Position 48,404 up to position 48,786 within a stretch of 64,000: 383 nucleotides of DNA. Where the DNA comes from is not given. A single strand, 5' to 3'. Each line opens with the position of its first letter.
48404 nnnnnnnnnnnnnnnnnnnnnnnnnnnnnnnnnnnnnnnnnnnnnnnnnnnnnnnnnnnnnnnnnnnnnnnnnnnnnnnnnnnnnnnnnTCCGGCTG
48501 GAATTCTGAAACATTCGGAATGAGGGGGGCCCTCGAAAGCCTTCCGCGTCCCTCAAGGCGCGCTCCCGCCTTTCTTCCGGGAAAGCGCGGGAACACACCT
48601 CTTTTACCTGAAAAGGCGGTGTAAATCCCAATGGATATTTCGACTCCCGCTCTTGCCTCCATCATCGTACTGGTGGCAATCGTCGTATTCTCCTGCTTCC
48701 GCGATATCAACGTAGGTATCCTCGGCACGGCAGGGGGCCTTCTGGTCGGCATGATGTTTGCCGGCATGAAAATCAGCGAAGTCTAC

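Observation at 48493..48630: Intercistronic spacer more conserved than the genes, with nested hairpins + U-tract in front of every Dcu gene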

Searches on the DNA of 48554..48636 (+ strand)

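Call 40: build_rna_model(alignment_id=A3, structure=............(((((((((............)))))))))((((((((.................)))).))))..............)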
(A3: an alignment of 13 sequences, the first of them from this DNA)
Model R1 built from alignment A3 (13 sequences, 90 columns); structure: as given.
model positions 79; base pairs 17; branch points 1; effective number of sequences 2.97; information 0.717 bits per position. Calibrated on 0.2 Mb of random sequence (short: E-values are rough).
structure used (alignment columns):
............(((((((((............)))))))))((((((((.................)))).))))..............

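Call 41: search_with_rna_model(model_id=R1, sources=[window, L001, L002, L003, L004, L005, L006, L007, L008, L009, L010, L011, L012, L013, L014, L015, L016, L017, L018, L019, L020, L021, L022, L023, L024, L025, L026, L027, L028, L029, L030, L031], max_evalue=1)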
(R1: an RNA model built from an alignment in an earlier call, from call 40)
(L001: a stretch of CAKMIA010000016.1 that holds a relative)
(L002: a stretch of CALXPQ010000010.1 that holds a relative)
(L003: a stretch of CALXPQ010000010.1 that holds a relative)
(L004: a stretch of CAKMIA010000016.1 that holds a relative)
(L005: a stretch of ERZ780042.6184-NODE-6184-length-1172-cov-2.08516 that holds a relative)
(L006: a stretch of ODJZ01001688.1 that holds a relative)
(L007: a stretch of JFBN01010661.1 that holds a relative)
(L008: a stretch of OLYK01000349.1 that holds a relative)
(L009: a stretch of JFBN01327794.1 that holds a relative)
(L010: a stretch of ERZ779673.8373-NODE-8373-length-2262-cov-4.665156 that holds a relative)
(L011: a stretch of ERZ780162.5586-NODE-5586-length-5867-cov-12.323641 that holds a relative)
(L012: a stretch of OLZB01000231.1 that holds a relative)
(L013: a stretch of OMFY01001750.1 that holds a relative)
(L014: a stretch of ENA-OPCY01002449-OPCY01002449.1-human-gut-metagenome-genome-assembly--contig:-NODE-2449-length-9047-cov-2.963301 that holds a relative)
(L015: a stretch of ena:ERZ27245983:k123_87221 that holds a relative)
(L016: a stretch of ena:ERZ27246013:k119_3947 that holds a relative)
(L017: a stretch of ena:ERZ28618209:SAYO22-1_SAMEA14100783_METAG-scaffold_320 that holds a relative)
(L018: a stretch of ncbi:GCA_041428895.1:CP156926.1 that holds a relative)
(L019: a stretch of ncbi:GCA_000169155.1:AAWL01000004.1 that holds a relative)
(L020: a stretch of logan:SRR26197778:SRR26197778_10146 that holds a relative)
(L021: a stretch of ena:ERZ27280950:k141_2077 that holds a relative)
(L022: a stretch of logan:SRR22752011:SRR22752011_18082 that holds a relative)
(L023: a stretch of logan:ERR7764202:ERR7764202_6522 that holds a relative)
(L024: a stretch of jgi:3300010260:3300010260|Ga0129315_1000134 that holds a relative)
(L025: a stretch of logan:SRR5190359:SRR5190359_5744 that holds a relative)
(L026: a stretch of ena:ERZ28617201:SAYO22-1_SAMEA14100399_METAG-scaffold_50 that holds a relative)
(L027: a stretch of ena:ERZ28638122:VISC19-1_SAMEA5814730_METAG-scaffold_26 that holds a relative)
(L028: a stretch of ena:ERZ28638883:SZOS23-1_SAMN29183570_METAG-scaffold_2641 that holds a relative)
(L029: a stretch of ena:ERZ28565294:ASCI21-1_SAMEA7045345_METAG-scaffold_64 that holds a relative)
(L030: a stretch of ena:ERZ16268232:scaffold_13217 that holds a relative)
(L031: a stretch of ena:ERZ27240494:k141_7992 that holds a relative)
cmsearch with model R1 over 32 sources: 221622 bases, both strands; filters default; matches with E-value up to 1: 44.
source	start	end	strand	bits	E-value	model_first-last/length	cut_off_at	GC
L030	343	422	+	90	5e-23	1-79/79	no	0.55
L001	2926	3006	+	85.6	9.2e-22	1-79/79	no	0.58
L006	3154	3234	+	85.6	9.2e-22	1-79/79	no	0.58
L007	763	843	+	85.6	9.2e-22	1-79/79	no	0.58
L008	1183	1263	+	85.6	9.2e-22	1-79/79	no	0.58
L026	3426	3506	+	85.6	9.2e-22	1-79/79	no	0.58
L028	3426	3506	+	85.6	9.2e-22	1-79/79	no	0.58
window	51725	51810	+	83.4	4e-21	1-79/79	no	0.55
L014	3158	3234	+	81.2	1.7e-20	1-79/79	no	0.52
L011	3174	3250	+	79.1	6.6e-20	1-79/79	no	0.53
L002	2930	3006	+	78.6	9.3e-20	1-79/79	no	0.64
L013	3158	3234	+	78.6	9.4e-20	1-79/79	no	0.49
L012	3158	3233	+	77.2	2.4e-19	1-79/79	no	0.5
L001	6093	6175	+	76.1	4.9e-19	1-79/79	no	0.48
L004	2678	2760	+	76.1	4.9e-19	1-79/79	no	0.48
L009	1196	1278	+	76.1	4.9e-19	1-79/79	no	0.48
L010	370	452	+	76.1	4.9e-19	1-79/79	no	0.48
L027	3424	3506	+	76.1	4.9e-19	1-79/79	no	0.48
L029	3424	3506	+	76.1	4.9e-19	1-79/79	no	0.48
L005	796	879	+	74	2e-18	1-79/79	no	0.55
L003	2925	3006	+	65.8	4.4e-16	1-79/79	no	0.6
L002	6118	6198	+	64.9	7.8e-16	1-79/79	no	0.57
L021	443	520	+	60.8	1.2e-14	1-79/79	no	0.59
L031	2436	2506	+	55.8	3.1e-13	1-79/79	no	0.62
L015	1822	1885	+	23.2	0.00069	1-79/79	no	0.48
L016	1593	1656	+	23.2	0.00069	1-79/79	no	0.48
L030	286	389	-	22.2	0.0014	1-79/79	no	0.62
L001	2901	2971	-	18.8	0.012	1-79/79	no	0.68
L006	3129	3199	-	18.8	0.012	1-79/79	no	0.68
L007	738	808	-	18.8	0.012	1-79/79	no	0.68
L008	1158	1228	-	18.8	0.012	1-79/79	no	0.68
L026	3401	3471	-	18.8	0.012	1-79/79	no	0.68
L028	3401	3471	-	18.8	0.012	1-79/79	no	0.68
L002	6079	6168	-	16.4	0.063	1-79/79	no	0.68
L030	3677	3728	+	15.5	0.11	1-79/79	no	0.6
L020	227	305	+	14.2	0.26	1-79/79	no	0.51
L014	3128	3203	-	14.2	0.27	1-79/79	no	0.49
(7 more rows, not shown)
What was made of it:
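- On Dispersed repeat (REP/MITE-like): The best other window hits have E > 0.1 (call 41).
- Tried and rejected: Dispersed-repeat reading: rejected (call 41).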

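Call 62: search_with_rna_model(model_id=R1, sources=[window, L001, L002, L003, L005, L011, L012, L013, L014, L015, L021, L030, L031], max_evalue=0.001, make_alignment=true)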
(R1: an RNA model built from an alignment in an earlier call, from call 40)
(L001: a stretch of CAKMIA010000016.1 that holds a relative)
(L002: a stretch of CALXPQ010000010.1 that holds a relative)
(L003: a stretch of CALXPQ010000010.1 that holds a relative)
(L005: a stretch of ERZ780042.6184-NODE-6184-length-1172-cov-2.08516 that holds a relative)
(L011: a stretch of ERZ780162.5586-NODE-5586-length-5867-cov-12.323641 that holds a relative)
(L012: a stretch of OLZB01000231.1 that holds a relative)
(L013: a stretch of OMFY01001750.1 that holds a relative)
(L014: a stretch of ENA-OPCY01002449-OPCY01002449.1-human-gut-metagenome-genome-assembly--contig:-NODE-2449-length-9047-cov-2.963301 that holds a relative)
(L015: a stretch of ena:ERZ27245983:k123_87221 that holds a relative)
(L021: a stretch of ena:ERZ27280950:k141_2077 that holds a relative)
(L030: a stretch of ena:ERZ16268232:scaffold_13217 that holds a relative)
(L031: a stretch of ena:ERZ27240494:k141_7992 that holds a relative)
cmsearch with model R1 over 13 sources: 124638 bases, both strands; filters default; matches with E-value up to 0.001: 18.
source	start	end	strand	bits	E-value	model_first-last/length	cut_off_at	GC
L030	343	422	+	90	2.8e-23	1-79/79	no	0.55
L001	2926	3006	+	85.6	5.2e-22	1-79/79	no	0.58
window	51725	51810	+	83.4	2.2e-21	1-79/79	no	0.55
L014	3158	3234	+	81.2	9.4e-21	1-79/79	no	0.52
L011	3174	3250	+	79.1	3.7e-20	1-79/79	no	0.53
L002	2930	3006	+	78.6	5.2e-20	1-79/79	no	0.64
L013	3158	3234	+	78.6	5.3e-20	1-79/79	no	0.49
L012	3158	3233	+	77.2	1.3e-19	1-79/79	no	0.5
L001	6093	6175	+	76.1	2.8e-19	1-79/79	no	0.48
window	48553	48636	+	74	1.1e-18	1-79/79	no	0.55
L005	796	879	+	74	1.1e-18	1-79/79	no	0.55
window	60356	60430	+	70.4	1.2e-17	1-79/79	no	0.59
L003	2925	3006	+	65.8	2.5e-16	1-79/79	no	0.6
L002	6118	6198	+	64.9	4.4e-16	1-79/79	no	0.57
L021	443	520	+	60.8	6.9e-15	1-79/79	no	0.59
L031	2436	2506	+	55.8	1.8e-13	1-79/79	no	0.62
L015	1822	1885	+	23.2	0.00039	1-79/79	no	0.48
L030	286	389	-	22.2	0.00078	1-79/79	no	0.62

Alignment A4: 18 matches aligned to the model, 141 columns, each read 5' to 3' on its own strand. Consensus structure (alignment columns), stored with it:
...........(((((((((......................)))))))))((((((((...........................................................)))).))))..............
